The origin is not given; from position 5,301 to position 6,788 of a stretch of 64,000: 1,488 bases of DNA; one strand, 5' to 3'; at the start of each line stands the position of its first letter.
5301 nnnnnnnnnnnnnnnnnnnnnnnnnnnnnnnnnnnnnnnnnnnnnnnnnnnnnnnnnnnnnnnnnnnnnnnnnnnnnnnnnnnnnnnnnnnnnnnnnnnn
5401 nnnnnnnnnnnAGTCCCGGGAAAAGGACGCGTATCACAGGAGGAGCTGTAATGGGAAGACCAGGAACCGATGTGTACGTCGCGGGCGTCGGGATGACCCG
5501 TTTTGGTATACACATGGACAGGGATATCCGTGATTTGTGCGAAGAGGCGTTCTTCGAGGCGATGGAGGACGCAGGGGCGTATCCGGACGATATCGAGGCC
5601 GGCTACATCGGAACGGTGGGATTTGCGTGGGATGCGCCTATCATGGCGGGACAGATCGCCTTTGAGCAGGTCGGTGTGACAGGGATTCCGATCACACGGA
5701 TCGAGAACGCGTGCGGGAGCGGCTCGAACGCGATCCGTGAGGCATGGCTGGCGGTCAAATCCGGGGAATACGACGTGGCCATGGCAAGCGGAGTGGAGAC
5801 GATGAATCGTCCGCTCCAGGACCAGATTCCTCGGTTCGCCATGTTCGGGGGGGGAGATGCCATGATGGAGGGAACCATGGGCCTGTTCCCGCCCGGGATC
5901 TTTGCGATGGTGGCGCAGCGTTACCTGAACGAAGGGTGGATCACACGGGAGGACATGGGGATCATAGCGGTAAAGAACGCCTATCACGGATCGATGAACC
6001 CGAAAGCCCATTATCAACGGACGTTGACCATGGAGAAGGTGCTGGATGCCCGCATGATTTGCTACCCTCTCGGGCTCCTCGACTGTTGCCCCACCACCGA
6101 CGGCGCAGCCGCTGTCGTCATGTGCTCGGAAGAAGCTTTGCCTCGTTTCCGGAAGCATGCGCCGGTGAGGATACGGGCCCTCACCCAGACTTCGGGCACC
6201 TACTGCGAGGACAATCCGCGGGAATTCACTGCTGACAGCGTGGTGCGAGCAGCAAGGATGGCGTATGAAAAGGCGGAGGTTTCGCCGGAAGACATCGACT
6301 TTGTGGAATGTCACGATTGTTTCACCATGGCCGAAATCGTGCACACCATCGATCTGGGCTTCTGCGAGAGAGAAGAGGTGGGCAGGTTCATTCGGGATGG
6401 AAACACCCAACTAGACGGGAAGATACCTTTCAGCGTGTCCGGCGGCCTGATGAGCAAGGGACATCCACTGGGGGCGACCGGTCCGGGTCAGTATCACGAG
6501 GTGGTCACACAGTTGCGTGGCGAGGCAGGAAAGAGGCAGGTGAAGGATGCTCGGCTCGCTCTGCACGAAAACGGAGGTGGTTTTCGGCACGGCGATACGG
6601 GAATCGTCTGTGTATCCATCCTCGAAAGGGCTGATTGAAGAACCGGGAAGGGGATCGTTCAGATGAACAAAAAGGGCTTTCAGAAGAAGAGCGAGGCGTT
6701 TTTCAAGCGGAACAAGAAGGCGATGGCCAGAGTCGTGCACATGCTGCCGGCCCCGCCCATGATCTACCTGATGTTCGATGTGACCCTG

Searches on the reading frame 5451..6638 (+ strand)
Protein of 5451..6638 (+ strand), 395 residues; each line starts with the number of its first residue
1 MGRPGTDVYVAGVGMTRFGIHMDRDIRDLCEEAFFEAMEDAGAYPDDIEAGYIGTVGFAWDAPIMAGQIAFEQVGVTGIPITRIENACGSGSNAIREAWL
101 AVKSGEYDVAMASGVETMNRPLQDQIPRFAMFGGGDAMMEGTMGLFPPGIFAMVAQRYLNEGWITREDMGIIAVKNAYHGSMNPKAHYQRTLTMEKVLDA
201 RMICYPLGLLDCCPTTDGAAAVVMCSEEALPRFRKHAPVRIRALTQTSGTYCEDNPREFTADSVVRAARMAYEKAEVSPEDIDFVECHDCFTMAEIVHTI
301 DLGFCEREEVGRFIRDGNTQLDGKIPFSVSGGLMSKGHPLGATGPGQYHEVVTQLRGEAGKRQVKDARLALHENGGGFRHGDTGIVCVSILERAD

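Call 16: search_protein_families(library=pfam, proteins=[window:5451-6638:+], max_evalue=0.001)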
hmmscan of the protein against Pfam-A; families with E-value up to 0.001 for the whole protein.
window:5451-6638:+ (395 aa): 6 families
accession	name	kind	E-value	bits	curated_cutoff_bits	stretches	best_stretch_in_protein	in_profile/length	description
PF22691.2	Thiolase_C_1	-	3.9e-40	137.3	28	1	257-380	13-135/144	Thiolase C-terminal domain-like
PF00108.29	Thiolase_N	-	3.2e-23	82.9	26.4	1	8-228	1-260/260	Thiolase, N-terminal domain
PF02803.24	Thiolase_C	-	9.3e-09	35.4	27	1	264-363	24-105/123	Thiolase, C-terminal domain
PF00109.32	ketoacyl-synt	-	6.4e-08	32.9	20.8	1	62-122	150-208/252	Beta-ketoacyl synthase, N-terminal domain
PF02801.28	Ketoacyl-synt_C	-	0.00046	20.6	20.8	0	261-291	24-54/119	Beta-ketoacyl synthase, C-terminal domain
PF01869.26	BcrAD_BadFG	-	0.00057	19.9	31.5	0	158-224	51-112/271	BadF/BadG/BcrA/BcrD ATPase family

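Call 66: search_protein_families(library=ncbifam, proteins=[window:5451-6638:+], max_evalue=0.00001)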
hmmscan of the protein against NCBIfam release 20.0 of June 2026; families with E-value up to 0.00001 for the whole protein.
window:5451-6638:+ (395 aa): 55 families (the best 25 are shown)
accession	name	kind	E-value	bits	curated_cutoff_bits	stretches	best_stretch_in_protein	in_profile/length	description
NF004720.0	PRK06064.1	subfamily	7.6e-112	373.9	420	1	6-393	2-387/389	thiolase domain-containing protein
NF053570.1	AcCoTHIOL_METTL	equivalog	6.4e-94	314.9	600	1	7-391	3-381/385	acetyl-CoA acetyltransferase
NF004810.0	PRK06157.1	equivalog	1e-91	308.1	403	1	7-393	8-397/400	acetyl-CoA acetyltransferase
NF006102.0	PRK08256.1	subfamily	5.5e-85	285.8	436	1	7-376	4-380/394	lipid-transfer protein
NF009228.0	PRK12578.1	subfamily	4.6e-82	275.7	485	1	8-380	5-378/387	thiolase domain-containing protein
NF053628.1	BnzsclthlBbsBGT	equivalog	1.2e-72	244.9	750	1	7-380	6-374/389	benzoylsuccinyl-CoA thiolase subunit BbsB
NF005704.0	PRK07516.1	subfamily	2.3e-70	237.5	412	1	7-393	3-387/389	thiolase domain-containing protein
NF004715.0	PRK06059.1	equivalog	3.8e-62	210.5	424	1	6-386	4-397/399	lipid-transfer protein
NF004982.0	PRK06365.1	equivalog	5.1e-57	193.8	695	2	5-251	15-260/430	thiolase domain-containing protein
NF004811.0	PRK06158.1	subfamily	6.6e-53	180.1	421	1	9-378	11-370/384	acetyl-CoA acetyltransferase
NF004721.0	PRK06065.1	equivalog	6.3e-50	170.1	455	1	7-366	11-369/393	thiolase domain-containing protein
NF006180.0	PRK08313.1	subfamily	4.8e-49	167.2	514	1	8-378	6-374/389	thiolase domain-containing protein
NF005892.0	PRK07855.1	subfamily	6e-49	166.9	469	1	10-374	10-376/390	lipid-transfer protein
NF006010.0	PRK08142.1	subfamily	1.2e-47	162.5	462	1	21-384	20-382/388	thiolase domain-containing protein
NF004936.0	PRK06289.1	equivalog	1.2e-46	159.3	375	1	7-378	4-392/405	acetyl-CoA acetyltransferase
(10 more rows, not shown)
